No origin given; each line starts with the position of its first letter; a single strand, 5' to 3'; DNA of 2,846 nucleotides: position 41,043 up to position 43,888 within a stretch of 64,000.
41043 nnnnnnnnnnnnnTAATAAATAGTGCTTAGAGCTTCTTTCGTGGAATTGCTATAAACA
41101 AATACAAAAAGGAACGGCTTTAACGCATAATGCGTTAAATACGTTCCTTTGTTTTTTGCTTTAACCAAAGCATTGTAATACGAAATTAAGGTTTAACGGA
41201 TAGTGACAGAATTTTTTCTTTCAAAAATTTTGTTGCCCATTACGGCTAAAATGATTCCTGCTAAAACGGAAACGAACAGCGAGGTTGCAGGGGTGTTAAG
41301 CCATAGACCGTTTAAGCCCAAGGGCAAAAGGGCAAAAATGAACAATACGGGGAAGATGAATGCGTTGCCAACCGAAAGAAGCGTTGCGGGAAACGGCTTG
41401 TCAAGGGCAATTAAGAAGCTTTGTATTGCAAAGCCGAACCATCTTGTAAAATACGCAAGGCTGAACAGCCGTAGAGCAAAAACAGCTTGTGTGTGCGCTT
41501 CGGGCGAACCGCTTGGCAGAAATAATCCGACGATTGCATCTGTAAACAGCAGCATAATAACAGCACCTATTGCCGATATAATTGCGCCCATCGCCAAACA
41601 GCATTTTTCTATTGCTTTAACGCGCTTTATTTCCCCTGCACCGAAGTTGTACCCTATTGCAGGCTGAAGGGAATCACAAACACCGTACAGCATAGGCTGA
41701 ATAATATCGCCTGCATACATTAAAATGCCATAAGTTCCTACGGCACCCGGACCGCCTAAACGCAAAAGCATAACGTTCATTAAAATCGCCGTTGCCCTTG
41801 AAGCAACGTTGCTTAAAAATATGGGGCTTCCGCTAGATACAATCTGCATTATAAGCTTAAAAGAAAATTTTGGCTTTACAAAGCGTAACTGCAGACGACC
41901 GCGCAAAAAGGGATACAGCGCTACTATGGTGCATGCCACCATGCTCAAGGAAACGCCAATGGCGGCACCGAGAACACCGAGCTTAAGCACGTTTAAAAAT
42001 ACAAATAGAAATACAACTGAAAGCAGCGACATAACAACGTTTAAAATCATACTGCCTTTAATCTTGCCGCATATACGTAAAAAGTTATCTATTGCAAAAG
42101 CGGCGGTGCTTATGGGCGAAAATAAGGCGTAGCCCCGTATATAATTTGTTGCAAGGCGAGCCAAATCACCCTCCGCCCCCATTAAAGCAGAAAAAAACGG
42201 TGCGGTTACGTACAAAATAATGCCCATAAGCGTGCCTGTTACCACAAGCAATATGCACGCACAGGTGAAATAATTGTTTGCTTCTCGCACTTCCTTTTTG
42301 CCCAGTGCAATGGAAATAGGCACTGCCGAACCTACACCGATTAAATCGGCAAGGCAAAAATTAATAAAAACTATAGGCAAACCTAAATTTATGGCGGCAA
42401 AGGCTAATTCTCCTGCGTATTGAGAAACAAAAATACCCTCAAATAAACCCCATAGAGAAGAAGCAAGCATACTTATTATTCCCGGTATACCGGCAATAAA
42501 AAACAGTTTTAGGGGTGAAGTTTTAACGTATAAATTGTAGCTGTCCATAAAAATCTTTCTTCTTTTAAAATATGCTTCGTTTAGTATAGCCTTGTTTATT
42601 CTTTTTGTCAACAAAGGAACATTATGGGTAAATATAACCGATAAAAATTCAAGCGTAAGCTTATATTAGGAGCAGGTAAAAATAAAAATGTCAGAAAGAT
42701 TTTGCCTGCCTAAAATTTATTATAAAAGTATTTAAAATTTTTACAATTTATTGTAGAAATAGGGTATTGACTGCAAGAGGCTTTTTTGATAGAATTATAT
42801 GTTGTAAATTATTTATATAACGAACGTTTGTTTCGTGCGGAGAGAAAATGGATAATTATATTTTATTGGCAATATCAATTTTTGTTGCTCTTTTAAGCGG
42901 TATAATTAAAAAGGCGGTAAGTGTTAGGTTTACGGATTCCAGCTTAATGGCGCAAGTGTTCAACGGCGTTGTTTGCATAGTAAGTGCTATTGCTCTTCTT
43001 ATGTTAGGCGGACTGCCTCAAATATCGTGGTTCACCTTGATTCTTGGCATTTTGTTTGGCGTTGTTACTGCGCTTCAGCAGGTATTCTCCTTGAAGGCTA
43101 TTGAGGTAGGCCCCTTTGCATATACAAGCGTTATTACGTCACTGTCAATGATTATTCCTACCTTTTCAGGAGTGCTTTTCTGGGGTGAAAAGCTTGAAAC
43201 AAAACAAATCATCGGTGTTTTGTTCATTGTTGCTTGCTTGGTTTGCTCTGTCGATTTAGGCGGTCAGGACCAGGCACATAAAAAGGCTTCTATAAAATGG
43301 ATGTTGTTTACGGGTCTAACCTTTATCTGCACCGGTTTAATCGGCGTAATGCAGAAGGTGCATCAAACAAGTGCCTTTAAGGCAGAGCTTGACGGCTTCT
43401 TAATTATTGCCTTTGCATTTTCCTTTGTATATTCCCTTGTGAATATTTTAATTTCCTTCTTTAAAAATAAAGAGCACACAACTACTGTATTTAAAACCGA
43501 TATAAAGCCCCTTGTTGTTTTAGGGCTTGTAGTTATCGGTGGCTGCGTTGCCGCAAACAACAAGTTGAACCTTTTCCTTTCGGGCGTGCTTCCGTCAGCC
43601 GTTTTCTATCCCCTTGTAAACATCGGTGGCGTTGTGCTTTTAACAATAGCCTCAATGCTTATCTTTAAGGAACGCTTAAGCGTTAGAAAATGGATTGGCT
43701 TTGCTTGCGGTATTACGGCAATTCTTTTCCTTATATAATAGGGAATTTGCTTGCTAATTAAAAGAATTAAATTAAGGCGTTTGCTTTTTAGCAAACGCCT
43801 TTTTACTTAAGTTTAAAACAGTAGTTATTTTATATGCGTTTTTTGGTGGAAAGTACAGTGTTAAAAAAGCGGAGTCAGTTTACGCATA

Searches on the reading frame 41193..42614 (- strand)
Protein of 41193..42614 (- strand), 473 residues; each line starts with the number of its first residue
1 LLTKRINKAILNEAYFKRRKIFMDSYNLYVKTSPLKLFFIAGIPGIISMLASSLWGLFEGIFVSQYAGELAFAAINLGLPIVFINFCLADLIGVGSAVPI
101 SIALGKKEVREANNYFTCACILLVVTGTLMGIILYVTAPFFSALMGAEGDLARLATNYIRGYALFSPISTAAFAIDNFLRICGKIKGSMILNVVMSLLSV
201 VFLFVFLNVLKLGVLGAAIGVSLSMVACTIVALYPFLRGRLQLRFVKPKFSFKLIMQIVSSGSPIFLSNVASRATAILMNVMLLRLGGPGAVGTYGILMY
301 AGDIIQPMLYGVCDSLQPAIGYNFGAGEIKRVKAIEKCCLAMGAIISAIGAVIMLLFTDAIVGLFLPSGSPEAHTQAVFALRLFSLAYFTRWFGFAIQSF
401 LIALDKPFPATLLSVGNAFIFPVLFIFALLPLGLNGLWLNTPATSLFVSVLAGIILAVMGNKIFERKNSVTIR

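Call 50: search_protein_families(library=pfam, proteins=[window:41193-42614:-], max_evalue=0.00001)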
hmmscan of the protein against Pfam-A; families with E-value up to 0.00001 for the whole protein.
window:41193-42614:- (473 aa): 2 families
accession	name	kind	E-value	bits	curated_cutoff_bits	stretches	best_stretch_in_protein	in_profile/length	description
PF01554.23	MatE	-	9.7e-28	97.3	24.9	2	44-204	1-160/161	MatE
PF01943.22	Polysacc_synt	-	1.4e-07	31.7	28.2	1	68-296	31-245/274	Polysaccharide biosynthesis protein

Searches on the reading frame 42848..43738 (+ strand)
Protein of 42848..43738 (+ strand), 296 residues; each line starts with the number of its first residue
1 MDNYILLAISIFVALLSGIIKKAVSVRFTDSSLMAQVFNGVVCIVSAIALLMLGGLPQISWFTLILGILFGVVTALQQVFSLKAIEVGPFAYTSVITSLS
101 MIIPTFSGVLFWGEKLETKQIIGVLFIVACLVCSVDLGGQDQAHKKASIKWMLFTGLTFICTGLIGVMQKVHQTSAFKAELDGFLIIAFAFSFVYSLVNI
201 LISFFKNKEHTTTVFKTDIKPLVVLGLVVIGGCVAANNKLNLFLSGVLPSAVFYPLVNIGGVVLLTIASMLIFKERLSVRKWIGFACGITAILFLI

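Call 78: search_protein_families(library=pfam, proteins=[window:42848-43738:+], max_evalue=0.0001)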
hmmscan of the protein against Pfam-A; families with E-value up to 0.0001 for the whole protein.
window:42848-43738:+ (296 aa): 1 family
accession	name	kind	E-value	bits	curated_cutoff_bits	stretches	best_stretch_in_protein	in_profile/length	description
PF00892.27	EamA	-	2.6e-08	34.7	28.2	1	7-132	8-131/135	EamA-like transporter family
